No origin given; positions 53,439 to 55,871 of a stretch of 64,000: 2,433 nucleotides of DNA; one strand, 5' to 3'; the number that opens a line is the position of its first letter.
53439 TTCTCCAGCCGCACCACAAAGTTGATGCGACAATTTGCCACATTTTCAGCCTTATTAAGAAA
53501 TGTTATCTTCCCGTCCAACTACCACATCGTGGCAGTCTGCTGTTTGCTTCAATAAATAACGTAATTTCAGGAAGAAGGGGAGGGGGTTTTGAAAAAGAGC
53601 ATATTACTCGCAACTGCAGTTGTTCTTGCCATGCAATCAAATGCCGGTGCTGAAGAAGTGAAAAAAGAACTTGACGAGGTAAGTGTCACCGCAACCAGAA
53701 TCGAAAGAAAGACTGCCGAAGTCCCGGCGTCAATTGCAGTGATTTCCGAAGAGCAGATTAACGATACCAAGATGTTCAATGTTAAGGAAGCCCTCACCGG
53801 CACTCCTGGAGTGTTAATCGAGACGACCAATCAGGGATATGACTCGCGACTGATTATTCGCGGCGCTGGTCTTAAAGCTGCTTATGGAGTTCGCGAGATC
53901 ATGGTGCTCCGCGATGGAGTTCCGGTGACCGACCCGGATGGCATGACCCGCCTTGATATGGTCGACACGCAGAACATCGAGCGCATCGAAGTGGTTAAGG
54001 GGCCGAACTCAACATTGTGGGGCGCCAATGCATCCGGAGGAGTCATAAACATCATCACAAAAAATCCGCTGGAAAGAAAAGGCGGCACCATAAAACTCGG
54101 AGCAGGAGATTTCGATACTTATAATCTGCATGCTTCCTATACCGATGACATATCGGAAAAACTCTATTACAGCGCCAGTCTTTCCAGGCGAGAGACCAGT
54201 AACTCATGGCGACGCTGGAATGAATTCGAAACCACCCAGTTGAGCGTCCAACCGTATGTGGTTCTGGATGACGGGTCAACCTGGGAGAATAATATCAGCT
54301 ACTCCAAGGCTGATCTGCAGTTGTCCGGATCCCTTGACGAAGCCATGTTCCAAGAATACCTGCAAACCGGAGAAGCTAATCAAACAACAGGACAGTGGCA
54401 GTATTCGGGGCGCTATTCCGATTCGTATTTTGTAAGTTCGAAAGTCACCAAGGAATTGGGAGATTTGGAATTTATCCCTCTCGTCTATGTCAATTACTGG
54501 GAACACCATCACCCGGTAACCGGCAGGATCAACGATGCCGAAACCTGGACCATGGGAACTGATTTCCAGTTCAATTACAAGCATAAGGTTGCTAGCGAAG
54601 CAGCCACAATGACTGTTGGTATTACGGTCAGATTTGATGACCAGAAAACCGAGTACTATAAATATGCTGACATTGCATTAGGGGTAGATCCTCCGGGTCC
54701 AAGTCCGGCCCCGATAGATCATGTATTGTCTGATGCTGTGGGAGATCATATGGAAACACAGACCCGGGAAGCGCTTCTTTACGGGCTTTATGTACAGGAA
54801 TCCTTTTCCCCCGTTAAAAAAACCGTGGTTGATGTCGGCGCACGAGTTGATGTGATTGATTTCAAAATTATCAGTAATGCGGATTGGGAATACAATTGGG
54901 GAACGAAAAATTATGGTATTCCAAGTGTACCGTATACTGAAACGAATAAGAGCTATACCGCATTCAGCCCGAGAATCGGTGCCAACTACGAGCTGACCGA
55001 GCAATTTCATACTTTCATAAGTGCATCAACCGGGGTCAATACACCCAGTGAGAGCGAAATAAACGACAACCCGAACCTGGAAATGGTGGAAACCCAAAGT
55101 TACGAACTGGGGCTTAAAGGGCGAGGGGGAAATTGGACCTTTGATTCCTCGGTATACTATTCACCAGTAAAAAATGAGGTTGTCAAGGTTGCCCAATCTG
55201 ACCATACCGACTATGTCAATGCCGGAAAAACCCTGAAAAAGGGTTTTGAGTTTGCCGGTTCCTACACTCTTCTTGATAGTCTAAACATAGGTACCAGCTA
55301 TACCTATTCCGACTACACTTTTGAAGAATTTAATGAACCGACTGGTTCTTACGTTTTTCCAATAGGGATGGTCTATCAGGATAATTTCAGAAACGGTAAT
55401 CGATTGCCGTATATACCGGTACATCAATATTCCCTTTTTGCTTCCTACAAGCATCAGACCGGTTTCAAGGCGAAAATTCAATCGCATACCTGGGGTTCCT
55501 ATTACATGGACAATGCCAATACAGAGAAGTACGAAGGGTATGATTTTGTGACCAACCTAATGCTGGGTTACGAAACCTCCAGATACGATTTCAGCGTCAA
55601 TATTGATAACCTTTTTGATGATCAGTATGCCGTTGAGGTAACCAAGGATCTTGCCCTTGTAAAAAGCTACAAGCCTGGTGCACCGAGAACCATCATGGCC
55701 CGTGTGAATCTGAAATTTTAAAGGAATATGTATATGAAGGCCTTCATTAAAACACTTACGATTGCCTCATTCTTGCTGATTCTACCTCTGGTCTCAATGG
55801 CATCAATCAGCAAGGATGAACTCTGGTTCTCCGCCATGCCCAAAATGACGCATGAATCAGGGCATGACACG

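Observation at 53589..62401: Nine-gene TonB-energised operon that embeds an ATP-driven low-potential reductase pair and redox membrane proteins instead of an ABC permease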

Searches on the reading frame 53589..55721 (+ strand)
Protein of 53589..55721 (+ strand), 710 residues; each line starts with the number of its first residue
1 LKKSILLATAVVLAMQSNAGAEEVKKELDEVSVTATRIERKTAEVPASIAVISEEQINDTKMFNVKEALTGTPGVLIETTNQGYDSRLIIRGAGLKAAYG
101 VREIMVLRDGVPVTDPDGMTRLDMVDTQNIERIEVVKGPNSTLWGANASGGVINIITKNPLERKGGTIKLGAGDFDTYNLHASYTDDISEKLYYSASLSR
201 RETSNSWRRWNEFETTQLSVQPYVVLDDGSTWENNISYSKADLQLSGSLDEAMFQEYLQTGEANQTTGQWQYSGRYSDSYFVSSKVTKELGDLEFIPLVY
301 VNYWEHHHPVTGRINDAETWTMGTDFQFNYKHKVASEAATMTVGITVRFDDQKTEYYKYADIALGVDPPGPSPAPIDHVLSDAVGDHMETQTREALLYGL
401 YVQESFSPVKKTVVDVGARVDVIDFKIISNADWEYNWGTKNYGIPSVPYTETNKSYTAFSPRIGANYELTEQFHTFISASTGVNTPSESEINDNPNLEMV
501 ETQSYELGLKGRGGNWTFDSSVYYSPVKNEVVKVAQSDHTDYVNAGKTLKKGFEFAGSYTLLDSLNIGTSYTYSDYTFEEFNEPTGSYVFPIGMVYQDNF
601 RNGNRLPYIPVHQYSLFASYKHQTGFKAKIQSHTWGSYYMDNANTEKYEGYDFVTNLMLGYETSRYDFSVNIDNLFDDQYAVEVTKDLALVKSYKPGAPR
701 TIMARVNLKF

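Call 3: search_protein_families(library=pfam, proteins=[window:53589-55721:+], max_evalue=0.01)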
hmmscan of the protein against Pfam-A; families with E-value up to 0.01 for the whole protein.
window:53589-55721:+ (710 aa): 2 families
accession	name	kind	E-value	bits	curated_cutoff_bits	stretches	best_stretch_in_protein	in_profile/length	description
PF00593.30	TonB_dep_Rec_b-barrel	-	3.4e-38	133.1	27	1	194-675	34-436/436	TonB dependent receptor-like, beta-barrel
PF07715.20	Plug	-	6.3e-26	91.4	23.9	1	43-152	3-107/107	TonB-dependent Receptor Plug Domain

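Call 4: search_protein_families(library=ncbifam, proteins=[window:53589-55721:+], max_evalue=0.01)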
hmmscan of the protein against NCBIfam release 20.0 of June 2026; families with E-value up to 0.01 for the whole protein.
window:53589-55721:+ (710 aa): 27 families (the best 25 are shown)
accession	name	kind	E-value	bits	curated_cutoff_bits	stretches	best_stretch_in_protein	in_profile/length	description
TIGR01783.1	TonB-siderophor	subfamily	7.8e-61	206.5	223.5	2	440-710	391-649/649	TonB-dependent siderophore receptor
NF041535.1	TonB_rec_PqqU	equivalog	8.7e-44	149.9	1200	2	41-161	12-133/676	TonB-dependent receptor PqqU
TIGR01785.1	TonB-hemin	subfamily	2.5e-34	118.8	316.85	1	28-710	1-677/677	TonB-dependent heme/hemoglobin receptor family protein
TIGR01779.1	TonB-B12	equivalog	1.7e-32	112.7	599.7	2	1-203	1-199/614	TonB-dependent vitamin B12 receptor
TIGR01786.1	TonB-hemlactrns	subfamily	1.8e-30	105.9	323.75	2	29-160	1-136/719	TonB-dependent hemoglobin/transferrin/lactoferrin family receptor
NF007926.1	PRK10641.1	equivalog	7e-27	94.2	836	2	2-193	3-187/617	TonB-dependent vitamin B12 receptor BtuB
NF010010.0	PRK13483.1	equivalog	2.9e-26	91.6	927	1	5-171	9-176/660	ligand-gated channel protein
NF010651.0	PRK14050.1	equivalog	6.5e-25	87.3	884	2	15-176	47-204/730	TonB-dependent siderophore receptor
NF047944.1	FoxamRcptFoxA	equivalog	5.4e-24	84.5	1300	2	9-176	19-181/697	ferrioxamine B receptor FoxA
NF010038.0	PRK13513.1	equivalog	2.2e-23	82.7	942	1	3-169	9-176/659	ligand-gated channel protein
NF010012.0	PRK13486.1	equivalog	2.6e-23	82.3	924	2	19-168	16-168/696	TonB-dependent receptor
NF007465.0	PRK10044.1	equivalog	3.2e-22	78.5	803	2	31-205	65-234/726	ferrichrome porin FhuA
NF053590.1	TonB_dep_TOL0244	equivalog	2.9e-21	75.7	645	1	27-196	9-177/604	TOL_0244 family TonB-dependent receptor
NF050067.1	TonBEntbctnRecCfrA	equivalog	9.5e-21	73.8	1200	1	8-171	8-171/698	TonB-dependent ferric enterobactin receptor CfrA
NF007349.0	PRK09840.1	equivalog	5.9e-20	70.8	686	2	447-710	503-760/760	catecholate siderophore receptor Fiu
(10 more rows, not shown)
